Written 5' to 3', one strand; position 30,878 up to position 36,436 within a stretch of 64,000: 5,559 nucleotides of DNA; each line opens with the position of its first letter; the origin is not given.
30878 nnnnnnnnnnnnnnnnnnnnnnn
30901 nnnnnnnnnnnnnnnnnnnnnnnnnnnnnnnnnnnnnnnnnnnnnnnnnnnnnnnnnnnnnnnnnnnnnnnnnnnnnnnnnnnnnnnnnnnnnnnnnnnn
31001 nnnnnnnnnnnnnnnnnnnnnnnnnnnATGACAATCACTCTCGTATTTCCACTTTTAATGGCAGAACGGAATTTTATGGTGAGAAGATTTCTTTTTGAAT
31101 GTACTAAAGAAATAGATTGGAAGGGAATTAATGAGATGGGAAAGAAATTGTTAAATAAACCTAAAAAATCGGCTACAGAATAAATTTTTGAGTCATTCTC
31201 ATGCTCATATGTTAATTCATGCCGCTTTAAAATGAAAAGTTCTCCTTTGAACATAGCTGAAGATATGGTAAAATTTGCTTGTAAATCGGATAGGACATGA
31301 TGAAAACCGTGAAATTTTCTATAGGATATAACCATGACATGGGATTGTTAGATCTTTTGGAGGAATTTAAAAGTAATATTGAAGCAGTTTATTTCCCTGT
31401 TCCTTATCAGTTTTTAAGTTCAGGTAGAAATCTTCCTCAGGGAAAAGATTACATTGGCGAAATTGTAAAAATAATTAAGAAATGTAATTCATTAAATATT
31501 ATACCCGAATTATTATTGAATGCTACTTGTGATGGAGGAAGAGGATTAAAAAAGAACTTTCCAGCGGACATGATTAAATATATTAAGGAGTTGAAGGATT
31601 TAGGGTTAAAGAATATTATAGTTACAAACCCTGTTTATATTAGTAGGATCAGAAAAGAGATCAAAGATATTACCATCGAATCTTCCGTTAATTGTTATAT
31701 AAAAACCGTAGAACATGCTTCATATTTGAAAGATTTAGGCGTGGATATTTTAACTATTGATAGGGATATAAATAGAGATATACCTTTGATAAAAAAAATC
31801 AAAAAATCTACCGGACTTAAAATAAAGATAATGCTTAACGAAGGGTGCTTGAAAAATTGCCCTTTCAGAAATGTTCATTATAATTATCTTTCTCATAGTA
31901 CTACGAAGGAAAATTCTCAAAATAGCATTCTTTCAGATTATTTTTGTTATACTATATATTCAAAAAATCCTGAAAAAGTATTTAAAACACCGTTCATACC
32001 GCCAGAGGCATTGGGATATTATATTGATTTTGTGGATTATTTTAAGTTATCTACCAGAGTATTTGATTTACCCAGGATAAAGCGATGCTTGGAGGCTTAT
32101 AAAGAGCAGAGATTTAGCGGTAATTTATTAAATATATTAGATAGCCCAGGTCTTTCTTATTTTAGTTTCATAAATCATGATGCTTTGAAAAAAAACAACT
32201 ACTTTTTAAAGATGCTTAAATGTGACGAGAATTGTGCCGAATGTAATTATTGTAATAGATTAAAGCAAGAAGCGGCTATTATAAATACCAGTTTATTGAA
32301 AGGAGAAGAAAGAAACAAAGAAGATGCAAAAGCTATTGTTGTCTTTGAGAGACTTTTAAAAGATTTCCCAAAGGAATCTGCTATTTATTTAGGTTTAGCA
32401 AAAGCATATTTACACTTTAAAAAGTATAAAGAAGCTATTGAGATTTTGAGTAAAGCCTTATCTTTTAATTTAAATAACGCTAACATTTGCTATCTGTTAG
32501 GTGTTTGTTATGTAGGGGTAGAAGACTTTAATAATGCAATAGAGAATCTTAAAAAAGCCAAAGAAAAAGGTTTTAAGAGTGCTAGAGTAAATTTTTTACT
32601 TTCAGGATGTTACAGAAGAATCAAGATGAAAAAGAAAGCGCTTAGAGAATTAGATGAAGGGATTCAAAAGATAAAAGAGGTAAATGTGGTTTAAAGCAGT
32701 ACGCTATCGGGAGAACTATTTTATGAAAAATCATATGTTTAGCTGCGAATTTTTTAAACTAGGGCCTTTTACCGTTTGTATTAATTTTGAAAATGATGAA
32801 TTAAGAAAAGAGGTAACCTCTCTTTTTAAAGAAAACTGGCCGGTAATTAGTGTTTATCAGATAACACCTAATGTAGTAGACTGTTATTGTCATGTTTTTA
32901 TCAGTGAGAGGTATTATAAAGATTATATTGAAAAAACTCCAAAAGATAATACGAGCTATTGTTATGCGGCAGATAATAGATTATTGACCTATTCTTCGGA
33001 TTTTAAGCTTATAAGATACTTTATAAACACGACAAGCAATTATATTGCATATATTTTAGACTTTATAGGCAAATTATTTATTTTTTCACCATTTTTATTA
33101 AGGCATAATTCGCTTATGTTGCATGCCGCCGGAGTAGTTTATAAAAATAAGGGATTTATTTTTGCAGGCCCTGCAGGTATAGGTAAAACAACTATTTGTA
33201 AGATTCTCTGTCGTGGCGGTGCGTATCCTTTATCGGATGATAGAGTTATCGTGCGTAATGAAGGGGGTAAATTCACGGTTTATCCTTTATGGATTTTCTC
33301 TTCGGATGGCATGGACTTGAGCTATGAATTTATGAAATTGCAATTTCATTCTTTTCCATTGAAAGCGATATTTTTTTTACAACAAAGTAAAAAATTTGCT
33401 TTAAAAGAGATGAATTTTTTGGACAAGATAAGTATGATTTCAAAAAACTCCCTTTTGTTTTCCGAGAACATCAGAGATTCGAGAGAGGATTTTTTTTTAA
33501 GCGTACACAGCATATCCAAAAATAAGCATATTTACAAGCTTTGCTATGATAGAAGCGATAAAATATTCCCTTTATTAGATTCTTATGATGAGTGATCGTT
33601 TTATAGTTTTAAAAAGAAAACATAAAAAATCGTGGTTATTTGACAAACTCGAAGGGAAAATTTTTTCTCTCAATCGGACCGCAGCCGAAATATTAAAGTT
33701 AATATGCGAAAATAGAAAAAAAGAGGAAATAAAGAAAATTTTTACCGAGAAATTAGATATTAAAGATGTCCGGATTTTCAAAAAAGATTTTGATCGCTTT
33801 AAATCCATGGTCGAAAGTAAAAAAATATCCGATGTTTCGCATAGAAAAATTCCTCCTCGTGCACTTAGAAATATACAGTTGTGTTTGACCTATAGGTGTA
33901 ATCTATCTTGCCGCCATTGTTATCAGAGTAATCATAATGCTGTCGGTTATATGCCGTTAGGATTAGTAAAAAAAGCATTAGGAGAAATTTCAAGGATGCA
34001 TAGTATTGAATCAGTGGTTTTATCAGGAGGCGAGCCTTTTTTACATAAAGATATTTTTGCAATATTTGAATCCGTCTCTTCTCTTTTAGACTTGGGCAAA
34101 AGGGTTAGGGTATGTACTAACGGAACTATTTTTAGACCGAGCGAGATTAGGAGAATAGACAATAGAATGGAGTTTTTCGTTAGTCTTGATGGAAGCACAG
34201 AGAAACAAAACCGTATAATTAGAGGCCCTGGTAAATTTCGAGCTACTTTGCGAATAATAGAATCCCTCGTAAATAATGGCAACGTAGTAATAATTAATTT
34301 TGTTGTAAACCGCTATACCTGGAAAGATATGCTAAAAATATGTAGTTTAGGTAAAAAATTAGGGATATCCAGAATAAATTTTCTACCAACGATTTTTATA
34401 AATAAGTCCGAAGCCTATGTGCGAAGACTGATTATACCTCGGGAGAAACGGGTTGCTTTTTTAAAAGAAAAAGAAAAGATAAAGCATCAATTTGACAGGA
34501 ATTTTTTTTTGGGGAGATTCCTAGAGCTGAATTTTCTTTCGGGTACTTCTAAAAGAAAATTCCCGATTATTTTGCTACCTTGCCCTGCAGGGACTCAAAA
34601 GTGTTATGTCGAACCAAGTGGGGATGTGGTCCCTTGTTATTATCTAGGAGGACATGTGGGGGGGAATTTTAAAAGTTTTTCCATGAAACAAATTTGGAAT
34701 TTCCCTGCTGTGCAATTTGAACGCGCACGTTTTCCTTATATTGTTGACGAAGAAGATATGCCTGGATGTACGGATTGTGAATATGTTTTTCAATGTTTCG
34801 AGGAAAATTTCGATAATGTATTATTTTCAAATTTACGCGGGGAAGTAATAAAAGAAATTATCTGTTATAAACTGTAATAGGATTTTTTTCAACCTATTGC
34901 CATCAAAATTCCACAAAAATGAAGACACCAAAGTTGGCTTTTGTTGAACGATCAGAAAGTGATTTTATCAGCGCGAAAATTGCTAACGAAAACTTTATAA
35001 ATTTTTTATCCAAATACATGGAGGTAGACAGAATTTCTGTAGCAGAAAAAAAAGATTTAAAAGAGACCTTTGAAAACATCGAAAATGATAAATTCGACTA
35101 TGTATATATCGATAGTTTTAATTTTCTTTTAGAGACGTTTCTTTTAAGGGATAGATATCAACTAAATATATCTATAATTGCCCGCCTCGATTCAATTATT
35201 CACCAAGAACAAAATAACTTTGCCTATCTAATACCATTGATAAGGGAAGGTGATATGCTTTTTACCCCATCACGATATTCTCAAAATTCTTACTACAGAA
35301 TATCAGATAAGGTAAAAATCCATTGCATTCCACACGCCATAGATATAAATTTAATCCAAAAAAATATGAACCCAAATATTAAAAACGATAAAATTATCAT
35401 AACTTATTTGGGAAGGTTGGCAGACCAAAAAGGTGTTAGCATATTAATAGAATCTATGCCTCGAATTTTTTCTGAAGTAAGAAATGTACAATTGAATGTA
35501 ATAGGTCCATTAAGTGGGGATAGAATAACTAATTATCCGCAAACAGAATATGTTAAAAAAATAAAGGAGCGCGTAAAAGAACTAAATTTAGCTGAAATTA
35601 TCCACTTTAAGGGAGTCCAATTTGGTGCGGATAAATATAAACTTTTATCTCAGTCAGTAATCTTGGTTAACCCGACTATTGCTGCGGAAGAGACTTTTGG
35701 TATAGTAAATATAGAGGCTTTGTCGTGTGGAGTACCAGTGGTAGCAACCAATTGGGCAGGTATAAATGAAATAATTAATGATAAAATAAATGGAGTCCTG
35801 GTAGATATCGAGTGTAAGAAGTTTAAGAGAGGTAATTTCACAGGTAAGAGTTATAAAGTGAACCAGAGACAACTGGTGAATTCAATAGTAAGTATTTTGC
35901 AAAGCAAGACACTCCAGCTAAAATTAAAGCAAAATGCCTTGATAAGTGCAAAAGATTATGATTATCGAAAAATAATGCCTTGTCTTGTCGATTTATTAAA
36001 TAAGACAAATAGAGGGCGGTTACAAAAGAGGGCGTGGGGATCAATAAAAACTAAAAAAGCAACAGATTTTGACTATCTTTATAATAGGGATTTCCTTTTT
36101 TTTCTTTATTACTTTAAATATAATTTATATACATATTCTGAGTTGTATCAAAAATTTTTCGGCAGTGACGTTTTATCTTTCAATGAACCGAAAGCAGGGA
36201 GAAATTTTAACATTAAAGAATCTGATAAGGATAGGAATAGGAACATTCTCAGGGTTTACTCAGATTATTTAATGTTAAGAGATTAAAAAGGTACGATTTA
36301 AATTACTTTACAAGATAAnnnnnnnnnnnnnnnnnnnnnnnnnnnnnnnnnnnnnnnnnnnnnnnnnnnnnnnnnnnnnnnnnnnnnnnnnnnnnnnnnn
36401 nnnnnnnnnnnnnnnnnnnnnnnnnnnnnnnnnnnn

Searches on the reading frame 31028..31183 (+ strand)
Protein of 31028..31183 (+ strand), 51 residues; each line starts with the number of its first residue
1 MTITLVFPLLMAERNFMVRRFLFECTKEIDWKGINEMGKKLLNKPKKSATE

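Call 84: search_protein_families(library=pfam, proteins=[window:31028-31183:+], max_evalue=0.1)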
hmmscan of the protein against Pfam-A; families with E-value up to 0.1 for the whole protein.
window:31028-31183:+ (51 aa): 0 families

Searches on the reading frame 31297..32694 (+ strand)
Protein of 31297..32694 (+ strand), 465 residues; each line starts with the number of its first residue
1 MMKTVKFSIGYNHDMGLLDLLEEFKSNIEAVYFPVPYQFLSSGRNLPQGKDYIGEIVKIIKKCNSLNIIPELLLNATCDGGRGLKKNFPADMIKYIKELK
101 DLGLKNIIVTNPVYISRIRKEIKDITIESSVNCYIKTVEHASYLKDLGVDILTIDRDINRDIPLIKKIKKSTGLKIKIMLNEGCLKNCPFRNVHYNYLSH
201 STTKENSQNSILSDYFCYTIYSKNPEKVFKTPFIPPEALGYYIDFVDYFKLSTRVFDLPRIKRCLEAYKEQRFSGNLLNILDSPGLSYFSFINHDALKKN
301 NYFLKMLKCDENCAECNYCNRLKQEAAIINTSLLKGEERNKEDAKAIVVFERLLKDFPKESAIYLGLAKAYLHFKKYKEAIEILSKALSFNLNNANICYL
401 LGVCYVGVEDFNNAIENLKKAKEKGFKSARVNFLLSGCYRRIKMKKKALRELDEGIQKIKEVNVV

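Call 3: search_protein_families(library=ncbifam, proteins=[window:31297-32694:+], max_evalue=0.01)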
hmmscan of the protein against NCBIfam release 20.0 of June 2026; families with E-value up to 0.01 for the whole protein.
window:31297-32694:+ (465 aa): 15 families
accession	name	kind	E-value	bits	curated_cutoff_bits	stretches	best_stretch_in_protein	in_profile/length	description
NF040959.1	MamA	equivalog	3.3e-15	56.1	200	1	343-454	53-164/204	magnetosome protein MamA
TIGR02917.1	PEP_TPR_lipo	equivalog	6.7e-11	40.8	312.2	1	339-457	613-731/899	XrtA/PEP-CTERM system TPR-repeat protein PrsT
TIGR02552.1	LcrH_SycD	equivalog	2e-07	30.8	104.8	1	345-424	36-115/136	SycD/LcrH family type III secretion system chaperone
NF047481.1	lipo_LIC12587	subfamily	8.2e-06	25.3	200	1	359-422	56-121/213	LIC12587 family lipoprotein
TIGR02521.1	type_IV_pilW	equivalog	8.6e-06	25.5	154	0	395-456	31-92/234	type IV pilus biogenesis/stability protein PilW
NF008756.0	PRK11788.1-4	equivalog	3.1e-05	23.2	474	1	329-454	182-307/389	lipopolysaccharide assembly protein LapB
NF052312.1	T9SS_PorW_SprE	equivalog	0.00021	20.1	250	1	345-453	122-240/716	type IX secretion system periplasmic lipoprotein PorW/SprE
NF047558.1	TPR_END_plus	domain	0.00035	20.5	32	0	399-427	3-31/56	TPR end-of-group domain-containing protein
NF008753.0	PRK11788.1-1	equivalog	0.00061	19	395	1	338-447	152-267/389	lipopolysaccharide assembly protein LapB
NF047371.1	FlcA_CTERM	equivalog_domain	0.00064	18.3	300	0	345-405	173-235/646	periplasmic flagellar collar protein FlcA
NF052415.1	T3SS_chap_SctY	equivalog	0.0007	20.1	70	0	367-448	12-96/106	type III secretion apparatus assembly chaperone SctY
NF041522.1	TPR_sll0314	equivalog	0.00072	18.9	225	1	364-429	183-247/275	Sll0314/Alr1548 family TPR repeat-containing protein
NF033920.0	C39_PA2778_fam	equivalog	0.00079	18.9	150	1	338-422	167-251/255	PA2778 family cysteine peptidase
NF008757.0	PRK11788.1-5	equivalog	0.0017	17.5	363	1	339-463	153-283/388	lipopolysaccharide assembly protein LapB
NF011886.0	PRK15359.1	equivalog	0.0034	17.2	146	1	342-423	39-120/144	type III secretion system chaperone protein SscB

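Call 4: search_protein_families(library=pfam, proteins=[window:31297-32694:+], max_evalue=0.01)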
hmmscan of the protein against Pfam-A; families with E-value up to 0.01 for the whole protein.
window:31297-32694:+ (465 aa): 14 families
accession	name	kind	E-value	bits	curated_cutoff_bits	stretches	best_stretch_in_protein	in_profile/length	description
PF14559.12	TPR_19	-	4.9e-13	49.6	25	2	344-395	8-59/68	Tetratricopeptide repeat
PF12895.13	ANAPC3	-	2.3e-10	41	27.2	1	344-421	6-82/82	Anaphase-promoting complex, cyclosome, subunit 3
PF13428.12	TPR_14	-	7e-08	32.9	23.5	1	333-370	7-44/44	Tetratricopeptide repeat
PF07719.23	TPR_2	-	1.1e-07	31.8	27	0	363-393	3-33/34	Tetratricopeptide repeat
PF00515.34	TPR_1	-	1.6e-07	31.3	27.8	1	363-393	3-33/34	Tetratricopeptide repeat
PF13424.12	TPR_12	-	2.2e-07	31.4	30.1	1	362-421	4-71/77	Tetratricopeptide repeat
PF01136.24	Peptidase_U32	-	2.7e-07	30.6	22.4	1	92-177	4-87/233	Peptidase family U32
PF13181.12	TPR_8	-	6.7e-07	29.4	25.7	1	363-393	3-33/34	Tetratricopeptide repeat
PF13432.12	TPR_16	-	2.2e-06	28.5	32.7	1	346-388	16-58/65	Tetratricopeptide repeat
PF13174.12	TPR_6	-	1.2e-05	26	26.3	0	339-359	12-32/33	Tetratricopeptide repeat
PF13414.12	TPR_11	-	1.7e-05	24.8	26.8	1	376-405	9-38/42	TPR repeat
PF25063.1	ARM_TT21_C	-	0.00027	21.3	35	1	333-444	67-179/209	Tetratricopeptide repeat protein 21 C-terminal ARM domain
PF05843.20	Suf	-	0.004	16.2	24.7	1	331-424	21-110/532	Suppressor of forked protein (Suf)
PF13431.12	TPR_17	-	0.0077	16.9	24.4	0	350-382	2-34/34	Tetratricopeptide repeat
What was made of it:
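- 31297..32694 (+): Peptidase_U32 domain fused to TPR repeats; role unknown (protease, or an O2-independent hydroxylase-type U32 protein, from my general knowledge of the family). Pfam Peptidase_U32 E 2.7e-7 plus several TPR models (call 4).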

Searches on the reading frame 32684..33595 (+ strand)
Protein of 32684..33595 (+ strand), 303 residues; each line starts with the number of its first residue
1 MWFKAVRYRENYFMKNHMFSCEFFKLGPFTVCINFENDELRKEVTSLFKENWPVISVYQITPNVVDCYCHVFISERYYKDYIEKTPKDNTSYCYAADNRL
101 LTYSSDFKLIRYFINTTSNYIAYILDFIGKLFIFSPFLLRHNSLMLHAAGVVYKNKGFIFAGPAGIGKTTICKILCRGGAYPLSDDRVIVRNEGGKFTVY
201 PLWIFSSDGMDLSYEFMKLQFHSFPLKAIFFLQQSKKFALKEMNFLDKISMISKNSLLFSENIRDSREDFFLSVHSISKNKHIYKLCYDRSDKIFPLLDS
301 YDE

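Call 3: search_protein_families(library=ncbifam, proteins=[window:32684-33595:+], max_evalue=0.01)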
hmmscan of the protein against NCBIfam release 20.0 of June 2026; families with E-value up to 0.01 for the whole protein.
window:32684-33595:+ (303 aa): 8 families
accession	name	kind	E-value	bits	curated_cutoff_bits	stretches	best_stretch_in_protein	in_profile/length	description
TIGR04249.1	SCM_chp_ScmC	equivalog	4.3e-11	42.7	125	1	141-257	123-238/292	SynChlorMet cassette protein ScmC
TIGR04355.1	HprK_rel_B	hypoth_equivalog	7.6e-10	38.4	200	1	124-198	127-199/351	HprK-related kinase B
TIGR04352.1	HprK_rel_A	equivalog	5.4e-08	32.3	200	1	141-197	94-150/280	HprK-related kinase A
NF004549.0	PRK05896.1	equivalog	0.0019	17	578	1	155-176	38-59/642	DNA polymerase III subunits gamma and tau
NF011523.0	PRK14962.1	equivalog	0.0035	16.2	576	1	155-177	36-58/474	DNA polymerase III subunits gamma and tau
TIGR02397.1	dnaX_nterm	equivalog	0.0051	16.1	250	1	156-177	37-58/355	DNA polymerase III subunit gamma/tau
NF011514.0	PRK14953.1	equivalog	0.0054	15.7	536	1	156-177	39-60/488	DNA polymerase III subunits gamma and tau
NF000361.1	self_FomB_kinase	exception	0.0059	15.7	400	0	133-193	115-176/325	FomB family phosphonate monophosphate kinase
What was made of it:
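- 32684..33595 (+): ScmC / HprK-like P-loop kinase (LppK-like). NCBIfam ScmC 4.3e-11, HprK_rel_B 7.6e-10, HprK_rel_A 5.4e-8, all below cutoffs (call 3).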

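Call 4: search_protein_families(library=pfam, proteins=[window:32684-33595:+], max_evalue=0.01)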
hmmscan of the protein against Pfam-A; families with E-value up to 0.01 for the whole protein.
window:32684-33595:+ (303 aa): 1 family
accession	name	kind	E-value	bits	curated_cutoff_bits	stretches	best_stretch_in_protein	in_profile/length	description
PF20720.3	nSTAND3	-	0.002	18.3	27.2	0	148-177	10-39/155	Novel STAND NTPase 3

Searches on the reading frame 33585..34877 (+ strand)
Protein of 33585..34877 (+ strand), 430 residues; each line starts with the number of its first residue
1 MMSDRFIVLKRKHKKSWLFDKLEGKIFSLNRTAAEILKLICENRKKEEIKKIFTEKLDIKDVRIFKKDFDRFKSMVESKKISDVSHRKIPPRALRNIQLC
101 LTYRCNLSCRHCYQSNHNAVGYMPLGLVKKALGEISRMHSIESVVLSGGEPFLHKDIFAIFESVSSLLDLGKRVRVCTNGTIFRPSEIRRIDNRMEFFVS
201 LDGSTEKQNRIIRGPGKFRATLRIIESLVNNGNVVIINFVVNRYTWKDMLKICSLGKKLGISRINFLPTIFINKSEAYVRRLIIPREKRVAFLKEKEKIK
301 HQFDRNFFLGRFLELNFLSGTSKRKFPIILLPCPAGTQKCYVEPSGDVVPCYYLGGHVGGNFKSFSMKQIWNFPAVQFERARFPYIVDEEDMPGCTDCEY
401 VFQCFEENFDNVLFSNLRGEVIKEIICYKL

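Call 3: search_protein_families(library=ncbifam, proteins=[window:33585-34877:+], max_evalue=0.01)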
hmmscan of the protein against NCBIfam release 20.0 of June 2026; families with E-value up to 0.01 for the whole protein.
window:33585-34877:+ (430 aa): 72 families (the best 25 are shown)
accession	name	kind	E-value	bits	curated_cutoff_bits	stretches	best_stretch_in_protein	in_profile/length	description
TIGR04317.1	W_rSAM_matur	equivalog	7.2e-27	94.4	380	1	94-404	3-319/349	tungsten cofactor oxidoreductase radical SAM maturase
TIGR04545.1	rSAM_ahbD_hemeb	equivalog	2.5e-24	86.4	500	2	101-262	6-168/339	heme b synthase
NF045574.1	sacti_mat_StsB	exception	1.7e-21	76.7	625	1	92-266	93-266/466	StsB family radical SAM/SPASM domain sactipeptide maturase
TIGR04054.1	rSAM_NirJ1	equivalog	8.4e-21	74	650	1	101-291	42-232/387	putative heme d1 biosynthesis radical SAM protein NirJ1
TIGR03962.1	mycofact_rSAM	equivalog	3.3e-20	72.5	265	1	100-405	17-310/339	mycofactocin radical SAM maturase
NF050035.1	rSAM_WgK_link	exception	4e-20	72.1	650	1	97-265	11-180/367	radical SAM/SPASM peptide maturase WgkB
TIGR04055.1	rSAM_NirJ2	equivalog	6.7e-20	71.9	500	1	102-404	7-300/326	putative heme d1 biosynthesis radical SAM protein NirJ2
TIGR04051.1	rSAM_NirJ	equivalog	3.6e-19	69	515.45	1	101-264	8-171/354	heme d1 biosynthesis radical SAM protein NirJ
TIGR04250.1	SCM_rSAM_ScmE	equivalog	2.8e-18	66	400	1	95-255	3-164/358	SynChlorMet cassette radical SAM/SPASM protein ScmE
NF033640.1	N_Twi_rSAM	subfamily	5.5e-18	65.2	170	1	137-298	169-335/398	twitch domain-containing radical SAM protein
TIGR04546.1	rSAM_ahbC_deAc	equivalog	8.5e-18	64.3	650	1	100-306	44-250/390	12,18-didecarboxysiroheme deacetylase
TIGR04251.1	SCM_rSAM_ScmF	equivalog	3.6e-17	62.8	400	1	94-266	3-179/353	SynChlorMet cassette radical SAM/SPASM protein ScmF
TIGR04053.2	TIGR04053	equivalog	8.6e-17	61.4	395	1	102-263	15-180/366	TIGR04053 family radical SAM/SPASM domain-containing protein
NF038283.1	viperin_w_prok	equivalog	2.9e-16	59.5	180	1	99-298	6-215/281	viperin family antiviral radical SAM protein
TIGR03470.1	HpnH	equivalog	2.9e-16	59.4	225.05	1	99-323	32-251/318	adenosyl-hopene transferase HpnH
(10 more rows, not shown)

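Call 4: search_protein_families(library=pfam, proteins=[window:33585-34877:+], max_evalue=0.01)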
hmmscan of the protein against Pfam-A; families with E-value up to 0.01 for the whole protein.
window:33585-34877:+ (430 aa): 4 families
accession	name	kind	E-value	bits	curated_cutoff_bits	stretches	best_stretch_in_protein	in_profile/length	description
PF04055.27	Radical_SAM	-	4.9e-20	72.8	29.5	1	101-253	3-163/166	Radical SAM superfamily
PF13186.11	SPASM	-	4.5e-08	33.7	21.5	1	333-399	1-67/67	Iron-sulfur cluster-binding domain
PF13353.11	Fer4_12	-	0.00012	22.8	22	1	104-188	14-99/137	4Fe-4S single cluster domain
PF05402.18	PqqD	-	0.0014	19.3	23.4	1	23-60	9-46/67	Coenzyme PQQ synthesis protein D (PqqD)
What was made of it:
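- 33585..34877 (+): Radical SAM/SPASM maturase A with a weak N-terminal PqqD-like (RRE) segment. Pfam Radical_SAM 4.9e-20, SPASM 4.5e-8, PqqD 0.0014 at residues 23-60 (call 4).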

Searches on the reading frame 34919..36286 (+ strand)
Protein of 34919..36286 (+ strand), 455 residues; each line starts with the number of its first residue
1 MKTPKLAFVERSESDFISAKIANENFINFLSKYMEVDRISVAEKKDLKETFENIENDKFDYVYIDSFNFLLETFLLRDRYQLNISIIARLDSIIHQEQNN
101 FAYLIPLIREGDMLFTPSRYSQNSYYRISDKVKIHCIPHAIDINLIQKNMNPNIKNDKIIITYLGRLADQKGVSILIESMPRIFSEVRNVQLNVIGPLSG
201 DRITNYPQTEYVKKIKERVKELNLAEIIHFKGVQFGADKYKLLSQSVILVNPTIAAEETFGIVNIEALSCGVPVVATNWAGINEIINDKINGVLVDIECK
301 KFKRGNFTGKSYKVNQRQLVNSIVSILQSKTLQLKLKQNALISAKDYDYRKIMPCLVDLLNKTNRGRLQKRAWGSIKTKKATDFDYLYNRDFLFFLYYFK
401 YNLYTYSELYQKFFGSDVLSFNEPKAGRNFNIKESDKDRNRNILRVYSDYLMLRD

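Call 3: search_protein_families(library=ncbifam, proteins=[window:34919-36286:+], max_evalue=0.01)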
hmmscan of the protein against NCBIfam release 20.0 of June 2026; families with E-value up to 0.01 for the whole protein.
window:34919-36286:+ (455 aa): 32 families (the best 25 are shown)
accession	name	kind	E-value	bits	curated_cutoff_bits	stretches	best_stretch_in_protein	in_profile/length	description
NF012028.0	PRK15484.1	subfamily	1.8e-18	66.8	618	1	113-293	142-323/380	lipopolysaccharide N-acetylglucosaminyltransferase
NF041876.1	EPS_EpsE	equivalog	7.8e-18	64.9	400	1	134-296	188-344/389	exopolysaccharide biosynthesis GT4 family glycosyltransferase EpsE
TIGR02149.1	glgA_Coryne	subfamily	1.1e-17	64.3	302.4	1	149-334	195-360/391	glycogen synthase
NF046085.1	XrtY_assoc_Gly1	equivalog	6.6e-17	61.4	400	1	115-308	165-345/387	XrtY-associated glycosyltransferase XYAG1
NF041010.1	glycosy_Agl16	equivalog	2.6e-15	56.2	575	1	84-316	106-322/352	glycosylation protein Agl16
TIGR04157.1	glyco_rSAM_CFB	subfamily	1.1e-14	54.3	400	1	153-341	222-386/406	TIGR04157 family glycosyltransferase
NF038295.1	EPS_HpsP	equivalog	3.5e-14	52.6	550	1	149-302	198-342/388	hormogonium polysaccharide biosynthesis glycosyltransferase HpsP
TIGR03999.1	thiol_BshA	equivalog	7.9e-13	48.1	273.7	1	124-298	159-323/375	N-acetyl-alpha-D-glucosaminyl L-malate synthase BshA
NF050063.1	ProtGlycPglJ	equivalog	1.6e-12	47.3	500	1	129-357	165-360/363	N-acetylgalactosamine-N,N'-diacetylbacillosaminyl-diphospho-undecaprenol 4-alpha-N-acetylgalactosaminyltransferase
TIGR03449.1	mycothiol_MshA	equivalog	1.9e-12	46.8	462.5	1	154-296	216-352/406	D-inositol-3-phosphate glycosyltransferase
NF038011.1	PelF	equivalog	5.9e-11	42.1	100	1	130-287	278-423/489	GT4 family glycosyltransferase PelF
NF038255.1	exopoly_VpsD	equivalog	2.7e-10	39.7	300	1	131-279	176-314/381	VpsD family glycosyltransferase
TIGR03088.1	stp2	hypoth_equivalog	5.3e-10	38.9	409.05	1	152-296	188-321/374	TIGR03088 family PEP-CTERM/XrtA system glycosyltransferase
TIGR02472.1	sucr_P_syn_N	equivalog_domain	1.9e-09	36.9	576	1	130-297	219-390/439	sucrose-phosphate synthase, putative, glycosyltransferase domain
NF007396.0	PRK09922.1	equivalog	2.7e-09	36.3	385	1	147-330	170-346/361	lipopolysaccharide 1,6-galactosyltransferase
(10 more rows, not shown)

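Call 4: search_protein_families(library=pfam, proteins=[window:34919-36286:+], max_evalue=0.01)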
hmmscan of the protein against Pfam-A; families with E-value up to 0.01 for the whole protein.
window:34919-36286:+ (455 aa): 4 families
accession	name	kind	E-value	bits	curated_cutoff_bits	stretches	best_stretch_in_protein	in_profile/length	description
PF00534.26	Glycos_transf_1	-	2.9e-27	95.8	26.4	1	152-297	9-142/172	Glycosyl transferases group 1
PF13692.12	Glyco_trans_1_4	-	6e-24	85.4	27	1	160-296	3-125/142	Glycosyl transferases group 1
PF20706.3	GT4-conflict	-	3.1e-07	30.2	26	1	133-293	173-327/385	Family 4 Glycosyltransferase in conflict systems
PF13524.12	Glyco_trans_1_2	-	0.0019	18.6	25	1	191-289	16-92/144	Glycosyl transferase-like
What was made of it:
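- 34919..36286 (+): GT4 glycosyltransferase inside the cluster. Pfam Glycos_transf_1 2.9e-27 (call 4).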
